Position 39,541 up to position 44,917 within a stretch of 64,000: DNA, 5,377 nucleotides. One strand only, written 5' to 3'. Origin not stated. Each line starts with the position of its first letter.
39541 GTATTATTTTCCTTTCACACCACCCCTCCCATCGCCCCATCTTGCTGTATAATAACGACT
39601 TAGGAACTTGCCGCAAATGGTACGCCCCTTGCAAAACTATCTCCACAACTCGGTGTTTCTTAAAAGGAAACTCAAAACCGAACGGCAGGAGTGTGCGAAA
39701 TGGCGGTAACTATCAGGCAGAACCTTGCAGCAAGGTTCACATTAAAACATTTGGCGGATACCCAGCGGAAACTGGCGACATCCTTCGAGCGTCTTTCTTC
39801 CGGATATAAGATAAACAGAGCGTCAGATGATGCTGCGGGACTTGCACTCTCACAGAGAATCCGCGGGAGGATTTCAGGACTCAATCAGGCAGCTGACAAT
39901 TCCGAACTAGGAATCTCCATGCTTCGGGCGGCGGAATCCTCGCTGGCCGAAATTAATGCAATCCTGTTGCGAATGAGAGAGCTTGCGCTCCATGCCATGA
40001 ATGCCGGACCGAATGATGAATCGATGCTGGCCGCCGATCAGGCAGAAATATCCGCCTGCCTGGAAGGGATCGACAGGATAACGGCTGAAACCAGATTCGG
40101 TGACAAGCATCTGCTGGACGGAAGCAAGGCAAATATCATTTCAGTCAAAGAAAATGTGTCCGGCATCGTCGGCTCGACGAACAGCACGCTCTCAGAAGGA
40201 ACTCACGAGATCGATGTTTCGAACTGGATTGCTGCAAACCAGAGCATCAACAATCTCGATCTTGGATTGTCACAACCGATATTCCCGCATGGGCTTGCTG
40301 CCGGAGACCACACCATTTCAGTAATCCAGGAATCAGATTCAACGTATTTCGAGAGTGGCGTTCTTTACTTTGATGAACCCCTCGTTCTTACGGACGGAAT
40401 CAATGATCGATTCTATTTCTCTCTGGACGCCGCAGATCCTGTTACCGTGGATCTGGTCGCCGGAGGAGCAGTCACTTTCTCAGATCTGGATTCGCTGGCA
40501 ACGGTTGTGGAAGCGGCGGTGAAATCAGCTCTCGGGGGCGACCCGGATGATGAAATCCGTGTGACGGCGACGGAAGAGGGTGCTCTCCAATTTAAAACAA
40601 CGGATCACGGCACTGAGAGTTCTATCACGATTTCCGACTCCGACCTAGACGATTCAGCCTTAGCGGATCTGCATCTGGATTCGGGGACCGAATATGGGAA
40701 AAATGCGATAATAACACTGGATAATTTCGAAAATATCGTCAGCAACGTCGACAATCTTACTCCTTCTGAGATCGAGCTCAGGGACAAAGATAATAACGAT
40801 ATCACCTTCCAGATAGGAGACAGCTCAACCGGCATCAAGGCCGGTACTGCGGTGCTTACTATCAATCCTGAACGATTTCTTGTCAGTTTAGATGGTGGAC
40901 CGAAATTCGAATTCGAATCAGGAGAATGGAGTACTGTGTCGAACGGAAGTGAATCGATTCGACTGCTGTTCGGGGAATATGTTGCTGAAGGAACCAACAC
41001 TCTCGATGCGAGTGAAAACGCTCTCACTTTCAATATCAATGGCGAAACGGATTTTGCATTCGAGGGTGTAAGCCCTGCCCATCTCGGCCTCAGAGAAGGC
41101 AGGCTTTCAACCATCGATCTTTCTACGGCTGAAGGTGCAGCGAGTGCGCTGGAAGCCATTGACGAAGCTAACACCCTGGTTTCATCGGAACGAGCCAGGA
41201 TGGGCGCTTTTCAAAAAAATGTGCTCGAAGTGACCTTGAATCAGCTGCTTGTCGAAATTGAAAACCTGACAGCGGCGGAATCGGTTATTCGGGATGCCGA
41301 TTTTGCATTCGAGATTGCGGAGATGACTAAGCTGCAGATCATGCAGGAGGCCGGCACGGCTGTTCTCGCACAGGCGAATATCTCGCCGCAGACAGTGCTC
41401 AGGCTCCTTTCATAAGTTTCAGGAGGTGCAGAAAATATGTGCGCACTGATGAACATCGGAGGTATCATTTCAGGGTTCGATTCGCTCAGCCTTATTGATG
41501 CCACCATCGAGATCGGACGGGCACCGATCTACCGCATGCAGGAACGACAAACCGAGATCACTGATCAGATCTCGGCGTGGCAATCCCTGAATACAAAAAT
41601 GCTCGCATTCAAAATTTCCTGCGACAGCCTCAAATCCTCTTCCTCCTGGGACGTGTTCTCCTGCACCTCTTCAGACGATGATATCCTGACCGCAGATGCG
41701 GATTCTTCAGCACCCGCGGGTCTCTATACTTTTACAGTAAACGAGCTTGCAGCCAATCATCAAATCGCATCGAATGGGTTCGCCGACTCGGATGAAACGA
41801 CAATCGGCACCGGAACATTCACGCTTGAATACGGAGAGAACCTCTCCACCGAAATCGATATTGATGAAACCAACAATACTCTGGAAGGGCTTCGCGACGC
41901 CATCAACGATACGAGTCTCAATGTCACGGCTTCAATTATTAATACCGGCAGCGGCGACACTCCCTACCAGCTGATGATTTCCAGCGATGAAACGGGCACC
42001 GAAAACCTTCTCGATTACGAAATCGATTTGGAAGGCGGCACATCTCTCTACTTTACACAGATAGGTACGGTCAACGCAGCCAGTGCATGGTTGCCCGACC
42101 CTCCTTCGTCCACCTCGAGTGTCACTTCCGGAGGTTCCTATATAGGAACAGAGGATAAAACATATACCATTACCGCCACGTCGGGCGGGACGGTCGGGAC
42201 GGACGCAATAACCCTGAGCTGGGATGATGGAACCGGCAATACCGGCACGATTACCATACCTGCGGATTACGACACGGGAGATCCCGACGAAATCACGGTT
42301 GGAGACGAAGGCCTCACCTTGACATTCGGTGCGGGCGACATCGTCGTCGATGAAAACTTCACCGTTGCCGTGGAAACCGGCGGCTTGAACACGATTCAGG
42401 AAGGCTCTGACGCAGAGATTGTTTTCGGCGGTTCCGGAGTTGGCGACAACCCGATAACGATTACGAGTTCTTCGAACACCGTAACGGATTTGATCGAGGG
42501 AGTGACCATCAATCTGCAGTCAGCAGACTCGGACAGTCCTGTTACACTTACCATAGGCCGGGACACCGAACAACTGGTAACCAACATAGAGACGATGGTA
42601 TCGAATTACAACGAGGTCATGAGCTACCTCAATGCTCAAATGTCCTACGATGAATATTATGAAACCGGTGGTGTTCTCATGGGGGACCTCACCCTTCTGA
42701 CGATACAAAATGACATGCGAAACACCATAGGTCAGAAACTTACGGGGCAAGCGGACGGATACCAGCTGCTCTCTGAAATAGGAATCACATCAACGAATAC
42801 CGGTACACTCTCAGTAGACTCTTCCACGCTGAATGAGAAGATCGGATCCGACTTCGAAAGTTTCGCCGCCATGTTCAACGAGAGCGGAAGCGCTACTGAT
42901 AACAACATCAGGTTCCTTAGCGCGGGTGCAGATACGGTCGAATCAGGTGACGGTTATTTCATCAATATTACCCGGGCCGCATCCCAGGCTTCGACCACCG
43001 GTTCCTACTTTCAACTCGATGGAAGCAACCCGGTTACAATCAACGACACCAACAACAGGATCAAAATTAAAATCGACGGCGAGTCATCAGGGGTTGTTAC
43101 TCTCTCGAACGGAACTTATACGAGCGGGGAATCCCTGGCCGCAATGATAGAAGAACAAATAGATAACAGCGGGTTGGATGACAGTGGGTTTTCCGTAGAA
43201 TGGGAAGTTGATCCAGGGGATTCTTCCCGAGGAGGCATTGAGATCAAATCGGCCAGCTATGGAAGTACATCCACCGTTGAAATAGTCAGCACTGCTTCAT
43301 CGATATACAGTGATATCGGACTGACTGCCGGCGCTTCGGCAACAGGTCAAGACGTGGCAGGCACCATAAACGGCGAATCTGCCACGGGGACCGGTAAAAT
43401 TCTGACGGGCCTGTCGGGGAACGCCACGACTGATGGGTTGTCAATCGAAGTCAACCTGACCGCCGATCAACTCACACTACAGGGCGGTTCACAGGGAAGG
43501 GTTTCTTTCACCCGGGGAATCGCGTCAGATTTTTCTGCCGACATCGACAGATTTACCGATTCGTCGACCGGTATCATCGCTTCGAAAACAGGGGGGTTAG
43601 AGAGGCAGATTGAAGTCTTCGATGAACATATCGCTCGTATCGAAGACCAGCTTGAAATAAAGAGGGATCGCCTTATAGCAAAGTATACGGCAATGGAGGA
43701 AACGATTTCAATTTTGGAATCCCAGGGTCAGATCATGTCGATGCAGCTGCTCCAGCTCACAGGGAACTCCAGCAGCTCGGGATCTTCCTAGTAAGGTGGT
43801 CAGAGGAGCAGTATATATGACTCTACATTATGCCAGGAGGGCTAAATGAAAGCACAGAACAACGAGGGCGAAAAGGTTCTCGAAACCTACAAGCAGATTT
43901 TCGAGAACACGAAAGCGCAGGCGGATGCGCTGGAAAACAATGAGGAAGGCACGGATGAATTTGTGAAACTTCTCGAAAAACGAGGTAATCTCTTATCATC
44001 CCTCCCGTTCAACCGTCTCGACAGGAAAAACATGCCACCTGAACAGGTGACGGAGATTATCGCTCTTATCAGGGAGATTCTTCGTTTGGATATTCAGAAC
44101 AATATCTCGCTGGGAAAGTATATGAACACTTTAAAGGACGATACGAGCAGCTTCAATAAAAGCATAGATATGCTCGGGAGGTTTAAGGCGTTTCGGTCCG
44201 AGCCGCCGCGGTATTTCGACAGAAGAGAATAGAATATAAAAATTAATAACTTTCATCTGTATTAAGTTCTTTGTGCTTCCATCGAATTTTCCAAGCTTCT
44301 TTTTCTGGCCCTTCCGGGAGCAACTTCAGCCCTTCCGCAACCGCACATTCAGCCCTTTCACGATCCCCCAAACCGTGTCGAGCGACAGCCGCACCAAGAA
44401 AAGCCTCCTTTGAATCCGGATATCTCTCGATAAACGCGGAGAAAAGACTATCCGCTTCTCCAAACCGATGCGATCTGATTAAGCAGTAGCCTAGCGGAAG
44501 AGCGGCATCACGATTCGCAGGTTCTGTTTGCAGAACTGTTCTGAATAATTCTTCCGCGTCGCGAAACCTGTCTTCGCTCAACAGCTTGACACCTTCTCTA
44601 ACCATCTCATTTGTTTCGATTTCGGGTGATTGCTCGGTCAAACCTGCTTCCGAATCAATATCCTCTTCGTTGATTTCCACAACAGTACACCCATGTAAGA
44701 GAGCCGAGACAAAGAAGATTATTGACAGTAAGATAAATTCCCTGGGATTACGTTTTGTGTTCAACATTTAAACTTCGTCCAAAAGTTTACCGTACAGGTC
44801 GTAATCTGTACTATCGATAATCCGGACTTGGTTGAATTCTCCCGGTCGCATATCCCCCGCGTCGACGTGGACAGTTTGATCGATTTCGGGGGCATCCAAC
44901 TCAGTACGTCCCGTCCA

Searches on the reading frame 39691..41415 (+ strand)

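Call 3: search_protein_families(library=pfam, proteins=[window:39691-41415:+], max_evalue=0.01)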
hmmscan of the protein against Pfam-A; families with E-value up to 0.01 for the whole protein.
window:39691-41415:+ (574 aa): 2 families
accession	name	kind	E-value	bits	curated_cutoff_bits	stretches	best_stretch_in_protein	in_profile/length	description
PF00669.25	Flagellin_N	-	7.4e-30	104.3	26.6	1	8-146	1-138/139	Bacterial flagellin N-terminal helical region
PF00700.27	Flagellin_C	-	1.1e-20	74.2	23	1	487-573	1-86/86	Bacterial flagellin C-terminal helical region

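Call 4: search_protein_families(library=ncbifam, proteins=[window:39691-41415:+], max_evalue=0.01)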
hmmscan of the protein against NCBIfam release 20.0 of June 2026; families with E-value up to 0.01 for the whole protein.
window:39691-41415:+ (574 aa): 29 families (the best 25 are shown)
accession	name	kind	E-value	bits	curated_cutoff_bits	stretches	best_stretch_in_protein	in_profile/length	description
NF009448.0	PRK12806.1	equivalog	3.8e-57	194.1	531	2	4-150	1-146/475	flagellin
NF009446.0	PRK12804.1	subfamily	4.6e-55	187.2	352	2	8-149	3-144/301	flagellin Hag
NF009444.0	PRK12802.1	equivalog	1e-53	182.7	332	2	4-150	1-146/282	flagellin domain-containing protein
NF005294.0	PRK06819.1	subfamily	1.8e-52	179.1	387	2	4-155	1-151/376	FliC/FljB family flagellin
NF006466.0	PRK08869.1-1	subfamily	1.1e-50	173.3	426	2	4-146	1-142/377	flagellin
NF006468.0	PRK08869.1-3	subfamily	3.5e-50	171.2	436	2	4-145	1-141/378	polar flagellin E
NF006467.0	PRK08869.1-2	subfamily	1.4e-48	166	443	2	469-573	296-399/400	flagellin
NF009449.0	PRK12807.1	subfamily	2.2e-48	165.3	347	2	8-187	3-183/287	flagellin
NF009450.0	PRK12808.1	equivalog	3.5e-48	165.3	476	2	10-147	5-141/476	flagellin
NF005953.0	PRK08026.1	subfamily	3.6e-47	162.1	619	2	4-141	1-137/548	FliC/FljB family flagellin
NF006469.0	PRK08869.1-4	equivalog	1.3e-46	159.7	627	2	4-146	1-142/377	flagellin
NF006470.0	PRK08869.1-5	equivalog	1.6e-44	152.7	423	2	8-152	4-146/388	flagellin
NF038071.1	lat_flg_LafA_2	exception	5.1e-38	131.1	365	2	4-155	1-151/284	lateral flagellin LafA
NF009445.0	PRK12803.1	equivalog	4.1e-34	118.3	450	2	27-154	22-149/335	flagellin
NF010115.0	PRK13588.1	subfamily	2.1e-31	109.5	503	2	4-148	1-144/514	flagellin B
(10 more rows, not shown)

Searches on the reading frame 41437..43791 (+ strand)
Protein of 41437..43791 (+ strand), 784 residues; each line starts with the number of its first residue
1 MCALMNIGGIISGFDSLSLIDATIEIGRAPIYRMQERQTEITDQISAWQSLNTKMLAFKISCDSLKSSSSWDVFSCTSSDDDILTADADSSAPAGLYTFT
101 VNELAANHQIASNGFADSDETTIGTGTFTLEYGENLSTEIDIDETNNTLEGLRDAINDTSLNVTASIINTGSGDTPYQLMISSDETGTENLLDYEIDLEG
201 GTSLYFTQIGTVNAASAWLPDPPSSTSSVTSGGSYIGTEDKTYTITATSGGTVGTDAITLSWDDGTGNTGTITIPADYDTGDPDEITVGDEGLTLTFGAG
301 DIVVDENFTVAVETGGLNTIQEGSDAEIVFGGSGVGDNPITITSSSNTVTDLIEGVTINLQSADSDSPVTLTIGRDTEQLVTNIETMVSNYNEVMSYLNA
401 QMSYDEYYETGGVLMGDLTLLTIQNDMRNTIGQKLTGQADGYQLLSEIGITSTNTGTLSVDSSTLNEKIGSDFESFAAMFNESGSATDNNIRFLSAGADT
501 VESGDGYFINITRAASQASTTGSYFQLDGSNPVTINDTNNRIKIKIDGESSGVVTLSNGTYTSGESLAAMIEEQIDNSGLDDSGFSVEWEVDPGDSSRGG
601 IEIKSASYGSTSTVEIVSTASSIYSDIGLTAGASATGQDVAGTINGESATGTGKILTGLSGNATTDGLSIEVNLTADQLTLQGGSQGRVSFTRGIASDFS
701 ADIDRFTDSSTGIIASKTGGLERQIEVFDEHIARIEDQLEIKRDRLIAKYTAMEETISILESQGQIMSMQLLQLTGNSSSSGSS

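Call 3: search_protein_families(library=pfam, proteins=[window:41437-43791:+], max_evalue=0.01)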
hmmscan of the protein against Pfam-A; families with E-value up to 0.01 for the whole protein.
window:41437-43791:+ (784 aa): 2 families
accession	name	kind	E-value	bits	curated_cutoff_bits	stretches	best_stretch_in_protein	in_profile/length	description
PF07195.17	FliD_C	-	4.4e-41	141.3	25.4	2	323-491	1-169/236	Flagellar hook-associated protein 2 C-terminus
PF02465.23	FliD_N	-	3e-22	79.5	24.8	1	12-108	1-97/97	Flagellar hook-associated protein 2 N-terminus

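Call 4: search_protein_families(library=ncbifam, proteins=[window:41437-43791:+], max_evalue=0.01)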
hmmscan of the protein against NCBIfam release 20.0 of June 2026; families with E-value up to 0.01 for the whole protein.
window:41437-43791:+ (784 aa): 7 families
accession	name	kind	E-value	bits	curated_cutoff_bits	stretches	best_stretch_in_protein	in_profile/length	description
NF005955.1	PRK08032.1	equivalog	1.9e-45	155.7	387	2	9-201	8-199/465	flagellar filament capping protein FliD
NF005188.0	PRK06664.1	equivalog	3.2e-41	141.4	469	3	6-194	5-188/661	flagellar hook-associated protein FliD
NF009400.1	PRK12765.1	equivalog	8.4e-38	130.3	448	2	239-629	178-500/596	flagellar filament capping protein FliD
NF005833.0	PRK07737.1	equivalog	3.5e-25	89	444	3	5-211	3-211/501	flagellar hook-associated protein 2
NF005281.0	PRK06798.1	equivalog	1.2e-24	87.1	375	3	19-222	30-212/440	flagellar hook-associated protein 2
NF006435.1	PRK08724.1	equivalog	1.9e-24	86.5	580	2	9-205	7-199/672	flagellar filament capping protein FliD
NF006282.1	PRK08453.1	equivalog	5.2e-21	74.8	500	2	316-485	426-588/673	flagellar filament capping protein FliD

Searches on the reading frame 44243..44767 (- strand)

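Call 35: search_protein_families(library=pfam, proteins=[window:44243-44767:-], max_evalue=0.00001)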
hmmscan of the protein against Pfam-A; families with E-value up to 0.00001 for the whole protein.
window:44243-44767:- (174 aa): 2 families
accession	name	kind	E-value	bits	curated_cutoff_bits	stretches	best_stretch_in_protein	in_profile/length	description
PF14559.12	TPR_19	-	9.2e-11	42.4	25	1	62-119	1-58/68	Tetratricopeptide repeat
PF13432.12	TPR_16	-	3.3e-08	34.3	32.7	0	97-147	8-57/65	Tetratricopeptide repeat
